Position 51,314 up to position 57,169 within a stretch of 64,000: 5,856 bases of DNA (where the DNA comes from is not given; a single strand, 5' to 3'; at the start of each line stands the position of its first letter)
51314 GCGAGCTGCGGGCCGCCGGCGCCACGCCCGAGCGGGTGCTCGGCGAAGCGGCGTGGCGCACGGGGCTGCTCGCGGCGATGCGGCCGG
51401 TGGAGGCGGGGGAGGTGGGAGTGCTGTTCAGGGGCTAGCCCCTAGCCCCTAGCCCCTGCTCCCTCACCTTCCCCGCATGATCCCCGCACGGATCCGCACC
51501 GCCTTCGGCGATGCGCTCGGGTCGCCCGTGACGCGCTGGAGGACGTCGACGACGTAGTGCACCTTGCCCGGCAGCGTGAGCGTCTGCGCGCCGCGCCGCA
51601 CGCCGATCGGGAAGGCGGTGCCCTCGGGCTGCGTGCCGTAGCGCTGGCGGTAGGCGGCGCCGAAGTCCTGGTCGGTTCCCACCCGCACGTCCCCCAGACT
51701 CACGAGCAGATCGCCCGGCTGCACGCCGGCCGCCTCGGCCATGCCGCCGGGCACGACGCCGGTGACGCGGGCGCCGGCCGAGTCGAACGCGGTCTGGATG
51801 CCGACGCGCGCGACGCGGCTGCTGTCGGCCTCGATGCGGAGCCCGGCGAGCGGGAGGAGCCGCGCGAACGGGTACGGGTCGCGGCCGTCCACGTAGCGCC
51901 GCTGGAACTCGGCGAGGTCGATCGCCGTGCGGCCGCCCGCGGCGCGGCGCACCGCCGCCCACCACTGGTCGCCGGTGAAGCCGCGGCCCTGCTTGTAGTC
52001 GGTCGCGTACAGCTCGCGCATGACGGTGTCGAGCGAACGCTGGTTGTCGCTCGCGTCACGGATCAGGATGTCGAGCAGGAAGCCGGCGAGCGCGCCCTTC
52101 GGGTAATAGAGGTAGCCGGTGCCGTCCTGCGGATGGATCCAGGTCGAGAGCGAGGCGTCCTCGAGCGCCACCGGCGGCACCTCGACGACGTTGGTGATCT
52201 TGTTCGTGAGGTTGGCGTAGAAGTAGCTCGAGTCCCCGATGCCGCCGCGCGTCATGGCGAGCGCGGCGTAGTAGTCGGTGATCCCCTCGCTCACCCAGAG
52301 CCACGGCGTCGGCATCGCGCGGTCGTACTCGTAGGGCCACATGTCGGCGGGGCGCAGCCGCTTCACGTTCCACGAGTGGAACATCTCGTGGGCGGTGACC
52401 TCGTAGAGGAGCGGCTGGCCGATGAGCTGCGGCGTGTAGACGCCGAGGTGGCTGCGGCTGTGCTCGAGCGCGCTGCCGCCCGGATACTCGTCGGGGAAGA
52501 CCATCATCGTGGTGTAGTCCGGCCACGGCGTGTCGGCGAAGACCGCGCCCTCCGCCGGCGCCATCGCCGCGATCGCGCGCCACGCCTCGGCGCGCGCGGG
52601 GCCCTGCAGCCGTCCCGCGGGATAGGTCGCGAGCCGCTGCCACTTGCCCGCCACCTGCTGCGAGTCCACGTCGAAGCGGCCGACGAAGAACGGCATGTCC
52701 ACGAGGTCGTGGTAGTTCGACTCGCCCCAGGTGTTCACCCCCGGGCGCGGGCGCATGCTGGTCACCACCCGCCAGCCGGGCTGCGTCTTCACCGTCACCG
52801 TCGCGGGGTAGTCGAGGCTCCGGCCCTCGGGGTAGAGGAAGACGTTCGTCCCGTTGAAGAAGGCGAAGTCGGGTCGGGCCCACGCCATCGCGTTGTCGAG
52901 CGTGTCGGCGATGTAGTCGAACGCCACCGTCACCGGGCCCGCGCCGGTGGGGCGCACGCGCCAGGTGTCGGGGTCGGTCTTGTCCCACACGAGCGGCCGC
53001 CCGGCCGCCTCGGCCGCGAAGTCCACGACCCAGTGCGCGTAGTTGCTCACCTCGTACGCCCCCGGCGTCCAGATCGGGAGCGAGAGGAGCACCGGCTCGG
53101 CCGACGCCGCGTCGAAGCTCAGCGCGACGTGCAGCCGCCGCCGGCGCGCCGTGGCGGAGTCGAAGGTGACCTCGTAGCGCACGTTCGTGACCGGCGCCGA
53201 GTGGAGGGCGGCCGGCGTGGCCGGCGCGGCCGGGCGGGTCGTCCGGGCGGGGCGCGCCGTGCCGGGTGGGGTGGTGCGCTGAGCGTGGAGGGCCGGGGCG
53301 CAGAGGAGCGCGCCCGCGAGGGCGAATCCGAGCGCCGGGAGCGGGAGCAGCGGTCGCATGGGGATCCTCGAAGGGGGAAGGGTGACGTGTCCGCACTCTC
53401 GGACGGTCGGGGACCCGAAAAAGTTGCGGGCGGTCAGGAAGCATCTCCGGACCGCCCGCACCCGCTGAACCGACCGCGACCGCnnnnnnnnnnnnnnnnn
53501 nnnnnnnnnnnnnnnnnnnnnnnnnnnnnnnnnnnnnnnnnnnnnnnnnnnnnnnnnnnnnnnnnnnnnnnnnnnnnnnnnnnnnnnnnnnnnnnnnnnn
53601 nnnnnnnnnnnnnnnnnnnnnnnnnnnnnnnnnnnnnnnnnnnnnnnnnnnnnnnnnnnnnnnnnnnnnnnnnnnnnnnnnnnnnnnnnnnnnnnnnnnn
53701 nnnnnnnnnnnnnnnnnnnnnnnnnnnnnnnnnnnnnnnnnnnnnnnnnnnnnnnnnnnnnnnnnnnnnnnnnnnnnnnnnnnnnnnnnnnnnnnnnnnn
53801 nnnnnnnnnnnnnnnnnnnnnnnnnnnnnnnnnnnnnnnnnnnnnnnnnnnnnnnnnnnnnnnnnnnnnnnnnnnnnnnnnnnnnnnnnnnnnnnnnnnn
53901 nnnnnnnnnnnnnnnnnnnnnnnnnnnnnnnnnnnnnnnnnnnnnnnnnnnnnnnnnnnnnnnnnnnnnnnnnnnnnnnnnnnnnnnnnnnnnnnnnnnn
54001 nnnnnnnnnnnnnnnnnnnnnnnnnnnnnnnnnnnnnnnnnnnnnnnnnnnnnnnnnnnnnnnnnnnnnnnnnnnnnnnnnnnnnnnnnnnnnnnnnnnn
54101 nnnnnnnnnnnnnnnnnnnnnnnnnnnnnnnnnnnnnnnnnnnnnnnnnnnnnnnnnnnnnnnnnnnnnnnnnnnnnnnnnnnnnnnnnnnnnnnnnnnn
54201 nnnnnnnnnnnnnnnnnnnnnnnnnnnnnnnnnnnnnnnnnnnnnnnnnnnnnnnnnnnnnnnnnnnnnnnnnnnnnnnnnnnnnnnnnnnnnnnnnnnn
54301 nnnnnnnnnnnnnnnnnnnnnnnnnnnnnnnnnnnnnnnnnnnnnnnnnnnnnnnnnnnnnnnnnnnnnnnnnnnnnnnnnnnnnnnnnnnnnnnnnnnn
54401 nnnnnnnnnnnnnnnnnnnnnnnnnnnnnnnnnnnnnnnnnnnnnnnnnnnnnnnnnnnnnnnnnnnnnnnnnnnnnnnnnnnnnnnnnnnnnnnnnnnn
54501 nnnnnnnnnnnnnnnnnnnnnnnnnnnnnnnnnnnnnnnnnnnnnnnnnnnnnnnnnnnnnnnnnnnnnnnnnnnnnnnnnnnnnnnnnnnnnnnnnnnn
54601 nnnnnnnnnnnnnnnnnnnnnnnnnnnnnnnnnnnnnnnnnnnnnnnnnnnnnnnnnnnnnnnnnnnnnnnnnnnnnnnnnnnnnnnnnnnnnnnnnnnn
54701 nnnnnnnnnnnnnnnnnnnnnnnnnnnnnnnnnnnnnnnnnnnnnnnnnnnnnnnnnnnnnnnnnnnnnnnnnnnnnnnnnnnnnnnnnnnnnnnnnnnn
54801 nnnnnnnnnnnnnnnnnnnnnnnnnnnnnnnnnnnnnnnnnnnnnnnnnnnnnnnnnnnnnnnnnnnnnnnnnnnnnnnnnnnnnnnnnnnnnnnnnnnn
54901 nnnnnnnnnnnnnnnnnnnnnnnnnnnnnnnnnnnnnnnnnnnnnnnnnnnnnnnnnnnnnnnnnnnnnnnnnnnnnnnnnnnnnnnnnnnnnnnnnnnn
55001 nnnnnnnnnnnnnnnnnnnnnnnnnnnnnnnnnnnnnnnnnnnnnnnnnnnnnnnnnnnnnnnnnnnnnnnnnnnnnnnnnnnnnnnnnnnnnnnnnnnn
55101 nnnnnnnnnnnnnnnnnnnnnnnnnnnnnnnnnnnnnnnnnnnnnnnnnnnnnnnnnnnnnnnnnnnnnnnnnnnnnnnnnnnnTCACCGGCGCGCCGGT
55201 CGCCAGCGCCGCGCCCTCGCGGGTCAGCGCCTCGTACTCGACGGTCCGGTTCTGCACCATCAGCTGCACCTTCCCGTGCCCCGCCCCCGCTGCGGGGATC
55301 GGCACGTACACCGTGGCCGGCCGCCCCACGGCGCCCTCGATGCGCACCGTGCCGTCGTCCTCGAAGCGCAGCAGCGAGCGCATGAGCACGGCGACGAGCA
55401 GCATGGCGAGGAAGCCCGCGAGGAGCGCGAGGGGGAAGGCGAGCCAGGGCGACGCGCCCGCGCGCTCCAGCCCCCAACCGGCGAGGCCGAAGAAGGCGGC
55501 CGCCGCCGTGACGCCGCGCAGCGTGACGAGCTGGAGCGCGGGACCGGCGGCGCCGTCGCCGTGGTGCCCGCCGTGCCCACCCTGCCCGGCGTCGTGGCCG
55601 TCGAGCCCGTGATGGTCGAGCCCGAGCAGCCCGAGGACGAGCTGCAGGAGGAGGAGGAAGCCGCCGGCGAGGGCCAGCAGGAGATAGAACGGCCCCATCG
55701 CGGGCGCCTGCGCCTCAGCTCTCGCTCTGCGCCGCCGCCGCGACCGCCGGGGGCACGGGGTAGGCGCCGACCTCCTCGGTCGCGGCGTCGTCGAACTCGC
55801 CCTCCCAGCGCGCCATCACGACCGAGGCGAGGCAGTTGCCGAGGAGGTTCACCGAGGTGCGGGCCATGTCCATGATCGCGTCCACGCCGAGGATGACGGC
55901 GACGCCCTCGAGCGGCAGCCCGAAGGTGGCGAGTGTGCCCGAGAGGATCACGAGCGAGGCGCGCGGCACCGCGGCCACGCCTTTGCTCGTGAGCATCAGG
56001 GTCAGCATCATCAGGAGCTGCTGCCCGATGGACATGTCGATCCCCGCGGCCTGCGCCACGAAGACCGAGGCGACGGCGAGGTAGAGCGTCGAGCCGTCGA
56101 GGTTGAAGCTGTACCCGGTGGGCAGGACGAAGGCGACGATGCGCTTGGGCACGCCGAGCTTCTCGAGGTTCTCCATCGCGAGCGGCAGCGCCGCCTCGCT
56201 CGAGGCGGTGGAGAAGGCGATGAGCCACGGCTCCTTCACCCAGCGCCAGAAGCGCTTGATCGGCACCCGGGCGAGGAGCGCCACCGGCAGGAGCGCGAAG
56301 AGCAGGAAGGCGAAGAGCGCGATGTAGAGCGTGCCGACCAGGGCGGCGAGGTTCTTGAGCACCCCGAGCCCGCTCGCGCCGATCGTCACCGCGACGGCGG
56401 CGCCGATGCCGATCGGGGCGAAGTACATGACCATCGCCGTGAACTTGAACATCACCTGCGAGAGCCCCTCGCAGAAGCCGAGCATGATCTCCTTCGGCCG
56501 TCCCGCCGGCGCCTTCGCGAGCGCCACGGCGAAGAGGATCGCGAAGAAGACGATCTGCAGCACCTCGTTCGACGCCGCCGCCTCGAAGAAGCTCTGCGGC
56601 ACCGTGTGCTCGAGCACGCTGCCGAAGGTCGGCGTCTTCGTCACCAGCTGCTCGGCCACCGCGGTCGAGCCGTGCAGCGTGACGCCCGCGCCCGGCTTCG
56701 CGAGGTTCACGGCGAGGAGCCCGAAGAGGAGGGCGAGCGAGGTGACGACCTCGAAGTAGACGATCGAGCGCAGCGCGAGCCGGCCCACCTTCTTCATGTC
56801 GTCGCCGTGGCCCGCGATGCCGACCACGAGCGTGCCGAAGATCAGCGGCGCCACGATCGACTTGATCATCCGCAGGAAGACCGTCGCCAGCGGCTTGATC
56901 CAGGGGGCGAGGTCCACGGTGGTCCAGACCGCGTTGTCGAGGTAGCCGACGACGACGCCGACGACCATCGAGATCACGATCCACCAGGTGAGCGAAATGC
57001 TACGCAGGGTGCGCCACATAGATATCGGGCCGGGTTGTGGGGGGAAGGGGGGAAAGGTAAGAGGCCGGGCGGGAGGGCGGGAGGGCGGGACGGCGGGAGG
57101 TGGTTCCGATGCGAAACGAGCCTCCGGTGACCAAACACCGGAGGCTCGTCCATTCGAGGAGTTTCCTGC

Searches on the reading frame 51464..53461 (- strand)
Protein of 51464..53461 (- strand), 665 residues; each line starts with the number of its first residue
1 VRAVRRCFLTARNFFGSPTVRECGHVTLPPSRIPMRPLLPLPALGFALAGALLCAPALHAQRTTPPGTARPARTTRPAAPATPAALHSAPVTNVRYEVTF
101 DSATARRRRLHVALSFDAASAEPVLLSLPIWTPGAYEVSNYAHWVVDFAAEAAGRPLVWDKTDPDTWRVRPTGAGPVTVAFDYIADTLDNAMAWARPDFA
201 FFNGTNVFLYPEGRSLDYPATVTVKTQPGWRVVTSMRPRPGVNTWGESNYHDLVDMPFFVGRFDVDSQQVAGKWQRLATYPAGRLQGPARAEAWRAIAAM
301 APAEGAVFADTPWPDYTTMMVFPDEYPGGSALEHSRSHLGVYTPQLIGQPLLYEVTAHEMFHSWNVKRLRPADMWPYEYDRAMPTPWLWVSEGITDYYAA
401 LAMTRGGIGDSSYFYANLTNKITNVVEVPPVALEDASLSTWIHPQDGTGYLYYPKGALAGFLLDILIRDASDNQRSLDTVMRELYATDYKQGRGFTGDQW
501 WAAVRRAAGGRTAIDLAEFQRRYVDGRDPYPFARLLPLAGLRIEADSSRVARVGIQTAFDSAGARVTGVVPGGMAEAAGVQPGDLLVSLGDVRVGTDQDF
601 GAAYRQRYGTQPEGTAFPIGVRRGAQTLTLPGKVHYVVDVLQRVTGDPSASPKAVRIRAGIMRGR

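Call 93: search_protein_families(library=pfam, proteins=[window:51464-53461:-], max_evalue=0.001)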
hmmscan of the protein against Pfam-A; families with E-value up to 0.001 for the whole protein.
window:51464-53461:- (665 aa): 5 families
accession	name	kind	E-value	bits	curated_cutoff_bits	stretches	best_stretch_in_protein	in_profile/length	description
PF17899.6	Peptidase_M61_N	-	7.9e-38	130.5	23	1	97-262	3-168/168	Peptidase M61 N-terminal domain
PF05299.18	Peptidase_M61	-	7.3e-24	84.9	22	1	354-458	4-117/118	M61 glycyl aminopeptidase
PF17820.7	PDZ_6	-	1.2e-08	35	27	1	565-602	1-38/54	PDZ domain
PF13180.12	PDZ_2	-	9.3e-05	23.1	27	1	553-630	3-76/80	PDZ domain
PF00595.29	PDZ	-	9.7e-05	23.1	23.2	1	550-594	9-57/81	PDZ domain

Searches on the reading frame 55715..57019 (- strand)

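Call 99: search_protein_families(library=pfam, proteins=[window:55715-57019:-], max_evalue=0.001)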
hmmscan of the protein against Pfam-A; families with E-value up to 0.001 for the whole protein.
window:55715-57019:- (434 aa): 1 family
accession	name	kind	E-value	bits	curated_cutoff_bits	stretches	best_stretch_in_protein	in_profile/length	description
PF00375.23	SDF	-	2.3e-114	382.9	27.9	1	10-405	1-387/387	Sodium:dicarboxylate symporter family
